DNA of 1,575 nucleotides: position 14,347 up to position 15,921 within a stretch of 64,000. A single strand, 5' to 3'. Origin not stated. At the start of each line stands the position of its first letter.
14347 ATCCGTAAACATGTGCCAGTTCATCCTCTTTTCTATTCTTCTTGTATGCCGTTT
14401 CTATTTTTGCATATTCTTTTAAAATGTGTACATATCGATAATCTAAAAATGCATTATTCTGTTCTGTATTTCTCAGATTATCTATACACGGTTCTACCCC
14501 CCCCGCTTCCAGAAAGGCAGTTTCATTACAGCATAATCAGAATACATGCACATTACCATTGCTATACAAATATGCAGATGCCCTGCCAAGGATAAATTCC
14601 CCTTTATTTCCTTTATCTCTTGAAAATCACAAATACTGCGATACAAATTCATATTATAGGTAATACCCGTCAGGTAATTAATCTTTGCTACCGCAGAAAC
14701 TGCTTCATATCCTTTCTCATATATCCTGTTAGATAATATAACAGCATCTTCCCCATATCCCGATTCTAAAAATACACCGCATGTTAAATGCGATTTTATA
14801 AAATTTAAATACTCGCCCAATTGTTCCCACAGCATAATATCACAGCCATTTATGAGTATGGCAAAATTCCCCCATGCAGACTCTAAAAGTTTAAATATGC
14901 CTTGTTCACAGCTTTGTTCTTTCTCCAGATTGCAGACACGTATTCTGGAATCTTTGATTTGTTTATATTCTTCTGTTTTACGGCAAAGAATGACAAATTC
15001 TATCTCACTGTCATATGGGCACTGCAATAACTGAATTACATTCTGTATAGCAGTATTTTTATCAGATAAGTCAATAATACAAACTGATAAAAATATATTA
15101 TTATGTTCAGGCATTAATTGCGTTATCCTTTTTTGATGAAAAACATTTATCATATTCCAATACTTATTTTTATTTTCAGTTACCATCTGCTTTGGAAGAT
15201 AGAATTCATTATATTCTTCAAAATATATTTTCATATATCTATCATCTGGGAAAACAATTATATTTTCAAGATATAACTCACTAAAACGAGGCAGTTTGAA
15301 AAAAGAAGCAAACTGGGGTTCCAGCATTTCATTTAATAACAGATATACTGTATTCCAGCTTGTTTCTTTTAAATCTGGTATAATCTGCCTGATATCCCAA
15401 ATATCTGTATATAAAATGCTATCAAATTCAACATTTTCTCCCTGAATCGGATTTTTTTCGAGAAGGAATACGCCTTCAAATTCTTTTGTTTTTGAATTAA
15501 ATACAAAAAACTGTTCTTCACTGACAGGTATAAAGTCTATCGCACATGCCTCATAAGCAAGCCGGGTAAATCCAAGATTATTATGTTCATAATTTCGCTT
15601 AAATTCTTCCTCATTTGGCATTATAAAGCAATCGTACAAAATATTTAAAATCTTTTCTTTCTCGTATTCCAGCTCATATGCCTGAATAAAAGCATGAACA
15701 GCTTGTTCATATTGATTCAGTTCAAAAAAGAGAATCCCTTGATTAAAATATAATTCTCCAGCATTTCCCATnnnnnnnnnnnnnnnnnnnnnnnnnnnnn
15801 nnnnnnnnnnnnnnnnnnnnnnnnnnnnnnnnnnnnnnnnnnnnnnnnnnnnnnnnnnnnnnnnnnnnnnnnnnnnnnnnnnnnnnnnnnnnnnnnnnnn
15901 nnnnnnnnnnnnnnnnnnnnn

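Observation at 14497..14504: Poly-G(8) tract sits exactly where a 914-codon FlmG-like gene is broken into two ORFs; one extra G restores it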

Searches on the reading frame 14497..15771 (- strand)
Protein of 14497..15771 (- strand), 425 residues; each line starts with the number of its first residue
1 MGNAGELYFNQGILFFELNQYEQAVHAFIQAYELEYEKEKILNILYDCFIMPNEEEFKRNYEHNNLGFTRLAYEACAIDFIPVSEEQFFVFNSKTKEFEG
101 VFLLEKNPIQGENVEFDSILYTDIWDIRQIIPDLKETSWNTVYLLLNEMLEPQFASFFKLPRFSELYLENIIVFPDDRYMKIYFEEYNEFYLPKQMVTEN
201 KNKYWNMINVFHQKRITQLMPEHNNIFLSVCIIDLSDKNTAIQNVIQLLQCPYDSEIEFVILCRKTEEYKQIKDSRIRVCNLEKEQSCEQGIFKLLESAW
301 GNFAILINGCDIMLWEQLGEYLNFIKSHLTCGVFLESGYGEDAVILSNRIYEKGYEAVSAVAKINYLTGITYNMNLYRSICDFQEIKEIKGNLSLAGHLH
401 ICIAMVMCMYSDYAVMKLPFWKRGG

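Call 14: list_cluster_members(proteins=[P0001, window:14497-15771:-, window:13031-14344:-, window:15864-18599:-])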
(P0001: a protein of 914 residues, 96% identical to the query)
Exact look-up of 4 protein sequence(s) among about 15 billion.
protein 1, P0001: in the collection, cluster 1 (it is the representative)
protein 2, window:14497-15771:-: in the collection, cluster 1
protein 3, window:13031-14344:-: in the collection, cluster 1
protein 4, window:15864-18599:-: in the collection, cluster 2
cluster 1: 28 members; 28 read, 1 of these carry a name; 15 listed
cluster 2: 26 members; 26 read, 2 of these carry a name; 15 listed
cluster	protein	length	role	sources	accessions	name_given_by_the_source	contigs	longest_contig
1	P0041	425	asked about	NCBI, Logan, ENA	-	-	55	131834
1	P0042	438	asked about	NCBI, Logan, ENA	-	-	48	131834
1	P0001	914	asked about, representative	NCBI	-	-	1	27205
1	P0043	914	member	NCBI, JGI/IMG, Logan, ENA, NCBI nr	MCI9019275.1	MAG: glycosyltransferase family 4 protein [Eubacterium sp.] | hypothetical protein | glycosyltransferase family 4 protein [Eubacterium sp.]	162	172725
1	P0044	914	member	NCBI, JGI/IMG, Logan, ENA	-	-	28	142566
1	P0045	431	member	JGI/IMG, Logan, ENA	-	-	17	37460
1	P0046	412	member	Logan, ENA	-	-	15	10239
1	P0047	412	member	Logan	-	-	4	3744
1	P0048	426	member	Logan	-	-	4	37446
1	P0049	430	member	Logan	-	-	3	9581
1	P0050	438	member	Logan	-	-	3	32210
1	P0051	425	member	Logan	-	-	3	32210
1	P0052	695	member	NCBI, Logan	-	-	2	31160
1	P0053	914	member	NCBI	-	-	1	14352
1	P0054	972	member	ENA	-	-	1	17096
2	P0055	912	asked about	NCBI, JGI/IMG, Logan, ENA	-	hypothetical protein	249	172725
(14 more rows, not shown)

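Call 17: find_encoding_contigs(protein=window:14497-15771:-, flank=10000, max_places=10)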
Protein window:14497-15771:- (425 aa): 24 contigs read that carry it; 4 places shown.
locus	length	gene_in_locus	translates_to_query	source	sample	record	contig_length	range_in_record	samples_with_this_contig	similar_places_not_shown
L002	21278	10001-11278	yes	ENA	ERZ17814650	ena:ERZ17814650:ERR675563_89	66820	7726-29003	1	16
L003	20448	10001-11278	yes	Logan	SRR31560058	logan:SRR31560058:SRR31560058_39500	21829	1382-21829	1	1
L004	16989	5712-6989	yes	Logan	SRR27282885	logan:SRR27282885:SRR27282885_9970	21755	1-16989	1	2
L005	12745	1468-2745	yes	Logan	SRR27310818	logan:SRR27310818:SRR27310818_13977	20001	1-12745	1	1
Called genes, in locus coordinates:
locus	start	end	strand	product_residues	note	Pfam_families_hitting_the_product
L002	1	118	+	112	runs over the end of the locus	-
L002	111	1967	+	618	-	PF01973:MptE-like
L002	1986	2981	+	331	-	PF00106:adh_short (weak), PF01073:3Beta_HSD, PF01370:Epimerase, PF02719:Polysacc_synt_2, PF04321:RmlD_sub_bind, PF05368:NmrA, PF13460:NAD_binding_10, PF16363:GDP_Man_Dehyd, +1 more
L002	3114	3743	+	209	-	PF08242:Methyltransf_12 (weak), PF13649:Methyltransf_25 (weak)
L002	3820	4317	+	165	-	PF13302:Acetyltransf_3, PF00583:Acetyltransf_1 (weak)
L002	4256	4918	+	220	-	PF00551:Formyl_trans_N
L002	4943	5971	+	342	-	PF00534:Glycos_transf_1, PF04101:Glyco_tran_28_C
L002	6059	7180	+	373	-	PF00155:Aminotran_1_2, PF01041:DegT_DnrJ_EryC1, PF01053:Cys_Met_Meta_PP, PF01212:Beta_elim_lyase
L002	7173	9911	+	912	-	PF00535:Glycos_transf_2 (faint), PF13692:Glyco_trans_1_4 (faint)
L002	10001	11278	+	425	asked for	-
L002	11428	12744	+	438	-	-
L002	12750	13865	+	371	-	PF01041:DegT_DnrJ_EryC1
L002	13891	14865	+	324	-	PF00251:Glyco_hydro_32N (faint)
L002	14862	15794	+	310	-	PF00251:Glyco_hydro_32N (faint)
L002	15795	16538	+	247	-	PF05401:NodS, PF13489:Methyltransf_23, PF13847:Methyltransf_31 (weak), PF08241:Methyltransf_11, PF08242:Methyltransf_12, PF13649:Methyltransf_25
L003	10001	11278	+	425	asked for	-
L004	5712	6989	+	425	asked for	-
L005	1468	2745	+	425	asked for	-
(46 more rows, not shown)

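Call 18: find_encoding_contigs(protein=P0043, flank=10000, max_places=10)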
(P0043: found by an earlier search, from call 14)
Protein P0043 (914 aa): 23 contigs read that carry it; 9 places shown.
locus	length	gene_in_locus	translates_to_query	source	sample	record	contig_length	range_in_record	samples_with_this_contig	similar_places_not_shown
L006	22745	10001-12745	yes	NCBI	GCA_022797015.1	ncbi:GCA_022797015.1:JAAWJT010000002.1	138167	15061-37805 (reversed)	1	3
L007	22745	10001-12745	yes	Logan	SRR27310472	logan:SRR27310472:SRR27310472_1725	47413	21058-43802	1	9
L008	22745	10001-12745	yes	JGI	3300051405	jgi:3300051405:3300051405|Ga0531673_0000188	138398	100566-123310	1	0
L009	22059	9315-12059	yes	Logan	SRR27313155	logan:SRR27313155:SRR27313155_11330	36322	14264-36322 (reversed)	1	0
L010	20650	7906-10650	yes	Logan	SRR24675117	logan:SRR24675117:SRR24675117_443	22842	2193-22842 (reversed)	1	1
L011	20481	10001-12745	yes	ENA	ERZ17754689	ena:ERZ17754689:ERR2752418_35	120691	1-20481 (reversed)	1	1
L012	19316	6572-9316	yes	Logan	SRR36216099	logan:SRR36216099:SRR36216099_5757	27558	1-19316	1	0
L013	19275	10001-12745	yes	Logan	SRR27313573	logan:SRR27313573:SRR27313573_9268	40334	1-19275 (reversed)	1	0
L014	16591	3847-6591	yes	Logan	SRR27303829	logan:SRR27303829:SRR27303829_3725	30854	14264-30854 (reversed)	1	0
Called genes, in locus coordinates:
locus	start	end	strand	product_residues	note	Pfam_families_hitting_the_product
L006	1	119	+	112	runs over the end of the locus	-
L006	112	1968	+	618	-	PF01973:MptE-like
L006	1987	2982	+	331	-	PF00106:adh_short (weak), PF01073:3Beta_HSD, PF01370:Epimerase, PF02719:Polysacc_synt_2, PF04321:RmlD_sub_bind, PF05368:NmrA, PF13460:NAD_binding_10, PF16363:GDP_Man_Dehyd, +1 more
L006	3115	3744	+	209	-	PF08242:Methyltransf_12 (weak), PF13649:Methyltransf_25 (weak)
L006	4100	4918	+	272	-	PF00551:Formyl_trans_N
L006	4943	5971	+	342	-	PF00534:Glycos_transf_1, PF04101:Glyco_tran_28_C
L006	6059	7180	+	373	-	PF00155:Aminotran_1_2, PF01041:DegT_DnrJ_EryC1, PF01053:Cys_Met_Meta_PP, PF01212:Beta_elim_lyase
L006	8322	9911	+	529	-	PF13692:Glyco_trans_1_4 (weak)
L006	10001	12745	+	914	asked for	-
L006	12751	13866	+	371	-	PF01041:DegT_DnrJ_EryC1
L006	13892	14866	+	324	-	PF00251:Glyco_hydro_32N (faint)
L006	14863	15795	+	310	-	PF00251:Glyco_hydro_32N (faint)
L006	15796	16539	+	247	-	PF05401:NodS, PF13489:Methyltransf_23, PF13847:Methyltransf_31 (weak), PF08241:Methyltransf_11, PF08242:Methyltransf_12, PF13649:Methyltransf_25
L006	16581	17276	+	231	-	PF08889:WbqC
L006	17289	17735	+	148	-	PF00583:Acetyltransf_1, PF13673:Acetyltransf_10, PF13508:Acetyltransf_7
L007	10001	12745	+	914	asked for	-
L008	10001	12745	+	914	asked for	-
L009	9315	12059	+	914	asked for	-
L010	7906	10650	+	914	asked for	-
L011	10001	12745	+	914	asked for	-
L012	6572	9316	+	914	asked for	-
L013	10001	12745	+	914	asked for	-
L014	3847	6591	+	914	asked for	-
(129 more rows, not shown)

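Call 24: find_related_loci(query=P0043, collection=genome_contigs, flank=10000)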
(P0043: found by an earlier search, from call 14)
Query P0043 (914 aa) in genome_contigs; peptide patterns used: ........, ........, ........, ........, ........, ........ (x = any residue, [..] = any of these).
10 stretches matched a pattern, but none encodes a relative of the query by tblastn (E <= 1e-3).

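Call 27: find_related_loci(query=A1, collection=genome_contigs, flank=10000)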
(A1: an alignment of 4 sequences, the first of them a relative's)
Query A1 (914 aa) in genome_contigs; peptide patterns used: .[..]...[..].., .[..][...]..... (x = any residue, [..] = any of these).
493 stretches matched a pattern; 2 encode a relative of the query (tblastn E <= 1e-3); 2 distinct loci.
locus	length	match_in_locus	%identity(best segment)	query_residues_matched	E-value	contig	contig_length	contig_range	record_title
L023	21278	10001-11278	44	1-421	1e-112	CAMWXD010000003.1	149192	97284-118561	MAG TPA_asm: uncultured Eubacterium sp. isolate SRR14411328_bin.4_metawrap_v1.3_MAG genome assembly, contig: NODE.5_leng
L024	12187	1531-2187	49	1-220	1e-64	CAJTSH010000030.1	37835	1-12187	MAG TPA_asm: uncultured Lachnospiraceae bacterium isolate MGBC110001 genome assembly, contig: MGBC110001.30, whole genom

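Call 35: search_protein_families(library=ncbifam, proteins=[P0043, P0055], max_evalue=0.001)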
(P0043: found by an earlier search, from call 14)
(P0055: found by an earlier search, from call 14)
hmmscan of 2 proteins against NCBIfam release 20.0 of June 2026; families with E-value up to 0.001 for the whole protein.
P0043 (914 aa): 1 family
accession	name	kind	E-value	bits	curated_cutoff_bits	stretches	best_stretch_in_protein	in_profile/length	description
TIGR03999.1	thiol_BshA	equivalog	0.00071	18.6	273.7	0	717-851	176-309/375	N-acetyl-alpha-D-glucosaminyl L-malate synthase BshA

P0055 (912 aa): 2 families
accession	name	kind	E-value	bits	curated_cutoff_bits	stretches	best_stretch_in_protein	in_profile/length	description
NF047683.1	TeichurnBiosyTuaG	equivalog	0.00032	20.4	400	1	269-329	57-117/252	teichuronic acid biosynthesis protein TuaG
TIGR04440.1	glyco_TIGR04440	domain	0.00071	19.4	70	0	260-326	43-109/215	TIGR00180 family glycosyltransferase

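Call 36: search_solved_structures(query=P0043, max_evalue=1)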
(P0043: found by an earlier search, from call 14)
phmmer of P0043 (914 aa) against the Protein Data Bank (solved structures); distinct sequences matched with E-value up to 1: 1.
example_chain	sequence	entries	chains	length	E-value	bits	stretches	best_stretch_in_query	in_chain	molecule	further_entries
8ump_A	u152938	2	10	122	0.18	13.1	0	3-36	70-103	T33-ml35-redesigned-TPR-domain-fold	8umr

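Call 62: predict_structure(alignment_id=A2)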
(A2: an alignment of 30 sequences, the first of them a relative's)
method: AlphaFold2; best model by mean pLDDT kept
length: 914 residues; sequences in the alignment: 30
mean_pLDDT: 82.8   pTM: 0.51
mean pLDDT of the five models: 82.8, 82.1, 80.2, 79.1, 78.0
residues with pLDDT >= 90: 376; 70-90: 390; 50-70: 100; < 50: 48
segments of 3 or more residues with pLDDT < 50: 426-437, 451-465, 676-692
pLDDT, mean of each block of 10 residues (from residue 1): 84 96 97 95 96 95 90 94 95 94 93 93 93 93 90 95 93 92 89 92 93 82 81 76 84 91 83 87 75 89 90 88 93 88 76 81 77 92 75 71 89 91 60 47 55 41 58 88 86 87 73 84 84 88 89 68 84 92 79 76 77 85 89 90 92 69 80 51 32 60 77 67 78 91 84 87 94 91 82 92 73 91 66 88 78 82 93 95 92 82 86 64
secondary structure, 60 per line:
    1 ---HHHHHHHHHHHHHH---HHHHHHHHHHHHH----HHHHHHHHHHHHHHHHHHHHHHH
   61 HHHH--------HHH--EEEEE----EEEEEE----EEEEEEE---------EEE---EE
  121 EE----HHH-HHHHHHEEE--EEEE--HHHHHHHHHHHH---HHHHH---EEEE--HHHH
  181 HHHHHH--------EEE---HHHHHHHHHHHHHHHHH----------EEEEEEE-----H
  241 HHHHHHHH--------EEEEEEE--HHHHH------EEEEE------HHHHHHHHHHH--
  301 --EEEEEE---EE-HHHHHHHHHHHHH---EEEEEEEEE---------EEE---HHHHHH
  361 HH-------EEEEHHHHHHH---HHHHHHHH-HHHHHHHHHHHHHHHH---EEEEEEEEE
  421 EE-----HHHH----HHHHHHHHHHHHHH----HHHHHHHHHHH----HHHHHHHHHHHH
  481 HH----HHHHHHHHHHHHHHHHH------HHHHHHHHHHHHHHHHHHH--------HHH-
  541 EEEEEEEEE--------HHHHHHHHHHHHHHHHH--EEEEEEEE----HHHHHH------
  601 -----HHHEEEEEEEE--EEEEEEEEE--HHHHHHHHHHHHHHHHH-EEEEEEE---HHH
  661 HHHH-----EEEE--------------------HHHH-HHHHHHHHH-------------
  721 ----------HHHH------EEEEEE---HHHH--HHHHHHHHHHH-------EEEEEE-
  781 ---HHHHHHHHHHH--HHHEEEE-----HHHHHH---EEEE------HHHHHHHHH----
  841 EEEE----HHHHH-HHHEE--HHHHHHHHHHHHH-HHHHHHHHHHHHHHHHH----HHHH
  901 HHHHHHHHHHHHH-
elements in order (helices of 4 or more, strands of 3 or more residues): H4-17 H21-33 H38-64 E78-82 E87-92 E97-103 E113-115 E119-122 H131-136 E137-139 E142-145 H148-159 H163-167 E171-174 H177-186 E195-197 H201-217 E228-234 H240-248 E257-263 H266-270 E277-281 H288-298 E303-308 H315-327 E331-339 E349-351 H355-362 E370-373 H374-380 H384-391 H393-408 E412-422 H428-431 H436-449 H454-464 H469-482 H487-503 H510-528 E541-549 H558-574 E577-584 H589-594 E609-616 E619-627 H630-646 E648-654 H658-664 E670-673 H694-697 H699-707 H731-734 E741-746 H750-753 H756-766 E774-779 H784-794 E800-803 H809-814 E818-821 H828-836 E841-844 H849-853 H862-874 H876-892 H897-913

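Call 64: fold_search(model_id=the predicted structure, library=pdb)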
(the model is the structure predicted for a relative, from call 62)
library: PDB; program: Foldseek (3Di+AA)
matches with E <= 10: 1647; with E <= 0.001: 473
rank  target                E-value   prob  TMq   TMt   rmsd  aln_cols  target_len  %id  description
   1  8fe6_A                1.8e-10  1.00  0.29  0.37  15.8       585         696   11  Crystal structure of human O-GlcNAc transferase (OGT) in complex with an exosite-binding peptide and UDP-GlcNAc (released 2023-08-09)
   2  5c1d_A                2.0e-10  1.00  0.27  0.35  16.2       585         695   10  Human OGT in complex with UDP-5S-GlcNAc and substrate peptide (RB2L) (released 2015-08-05)
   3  8fe7_A                2.5e-10  1.00  0.31  0.39  13.4       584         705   11  Crystal structure of human O-GlcNAc transferase (OGT) in complex with an exosite-binding peptide (SMG9) and UDP-GlcNAc (released 2023-08-09)
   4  2xgm_B                3.0e-10  1.00  0.31  0.50   9.0       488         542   10  Substrate and product analogues as human O-GlcNAc transferase inhibitors. (released 2010-08-25)
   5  4gyw_C                4.3e-10  1.00  0.31  0.40  15.2       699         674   11  Crystal structure of human O-GlcNAc Transferase in complex with UDP and a glycopeptide (released 2012-10-31)
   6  4gyy_A                5.0e-10  1.00  0.30  0.39  13.7       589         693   11  Crystal structure of human O-GlcNAc Transferase with UDP-5SGlcNAc and a peptide substrate (released 2012-10-31)
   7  4xsu_B                5.5e-10  1.00  0.28  0.62   8.0       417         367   15  Crystal structure of Anabaena Alr3699/HepE in complex with UDP and glucose (released 2016-01-13)
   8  7mi0                  5.8e-10  1.00  0.29  0.62   8.2       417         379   14  Crystal Structure of Glycosyltransferase from Rickettsia africae ESF-5 (released 2021-04-28)
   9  5vif_A                5.8e-10  1.00  0.29  0.37  16.6       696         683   11  Electrophilic probes for deciphering substrate recognition by O-GlcNAc transferase (released 2017-10-18)
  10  6e37_A                6.1e-10  1.00  0.30  0.38  13.9       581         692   12  O-GlcNAc Transferase in complex with covalent inhibitor (released 2019-11-06)
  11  2vsn_B                6.1e-10  1.00  0.32  0.50  12.2       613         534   11  Structure and topological arrangement of an O-GlcNAc transferase homolog: insight into molecular control of intracellu (released 2008-06-10)
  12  5hgv_C                6.1e-10  1.00  0.29  0.37  16.4       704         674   11  Structure of an O-GlcNAc transferase point mutant, D554N in complex with peptide (released 2016-09-14)
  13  5d01_B                6.4e-10  1.00  0.29  0.67   7.9       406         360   11  Crystal structure of BshA from B. subtilis complexed with N-acetylglucosaminyl-malate (released 2016-09-07)
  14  6ibo_A                6.8e-10  1.00  0.28  0.36  16.2       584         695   11  Catalytic deficiency of O-GlcNAc transferase leads to X-linked intellectual disability (released 2019-07-24)
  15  4n39_A                7.1e-10  1.00  0.31  0.39  14.1       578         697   11  Crystal structure of human O-GlcNAc transferase bound to a peptide from HCF-1 pro-repeat 2 (11-26) (released 2014-01-01)
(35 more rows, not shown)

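Call 74: find_encoding_contigs(protein=P0045, flank=8000, max_places=6)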
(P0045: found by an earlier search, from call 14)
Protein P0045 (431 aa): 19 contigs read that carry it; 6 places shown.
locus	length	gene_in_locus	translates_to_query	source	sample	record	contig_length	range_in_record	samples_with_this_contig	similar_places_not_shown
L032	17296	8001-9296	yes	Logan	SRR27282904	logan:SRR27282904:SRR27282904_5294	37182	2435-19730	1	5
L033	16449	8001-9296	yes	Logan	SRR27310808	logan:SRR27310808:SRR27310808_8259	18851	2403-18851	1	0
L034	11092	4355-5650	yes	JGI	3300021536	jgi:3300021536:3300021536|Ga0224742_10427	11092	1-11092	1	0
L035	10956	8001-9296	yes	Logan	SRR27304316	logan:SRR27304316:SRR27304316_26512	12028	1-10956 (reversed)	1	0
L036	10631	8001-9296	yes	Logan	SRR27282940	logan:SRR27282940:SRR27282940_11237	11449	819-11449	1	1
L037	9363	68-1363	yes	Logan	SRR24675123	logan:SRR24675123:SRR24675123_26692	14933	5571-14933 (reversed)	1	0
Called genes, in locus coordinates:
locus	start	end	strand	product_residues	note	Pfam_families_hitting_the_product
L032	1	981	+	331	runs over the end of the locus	PF00106:adh_short (weak), PF01073:3Beta_HSD, PF01370:Epimerase, PF02719:Polysacc_synt_2, PF04321:RmlD_sub_bind, PF05368:NmrA, PF13460:NAD_binding_10, PF16363:GDP_Man_Dehyd, +1 more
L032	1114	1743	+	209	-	PF08242:Methyltransf_12 (weak), PF13649:Methyltransf_25 (weak)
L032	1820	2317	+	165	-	PF13302:Acetyltransf_3, PF00583:Acetyltransf_1 (weak)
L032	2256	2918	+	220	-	PF00551:Formyl_trans_N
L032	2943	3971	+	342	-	PF00534:Glycos_transf_1, PF04101:Glyco_tran_28_C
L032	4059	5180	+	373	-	PF00155:Aminotran_1_2, PF01041:DegT_DnrJ_EryC1, PF01053:Cys_Met_Meta_PP, PF01212:Beta_elim_lyase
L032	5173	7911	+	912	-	PF00535:Glycos_transf_2 (faint), PF13692:Glyco_trans_1_4 (faint)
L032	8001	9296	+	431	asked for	-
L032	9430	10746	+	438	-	-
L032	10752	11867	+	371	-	PF01041:DegT_DnrJ_EryC1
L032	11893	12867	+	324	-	PF00251:Glyco_hydro_32N (faint)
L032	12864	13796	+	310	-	PF00251:Glyco_hydro_32N (faint)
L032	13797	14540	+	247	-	PF05401:NodS, PF13489:Methyltransf_23, PF13847:Methyltransf_31 (weak), PF08241:Methyltransf_11, PF08242:Methyltransf_12, PF13649:Methyltransf_25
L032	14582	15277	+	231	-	PF08889:WbqC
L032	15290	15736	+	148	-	PF00583:Acetyltransf_1, PF13673:Acetyltransf_10, PF13508:Acetyltransf_7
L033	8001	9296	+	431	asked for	-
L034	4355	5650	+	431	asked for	-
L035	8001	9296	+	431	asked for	-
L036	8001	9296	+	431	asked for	-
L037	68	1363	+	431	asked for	-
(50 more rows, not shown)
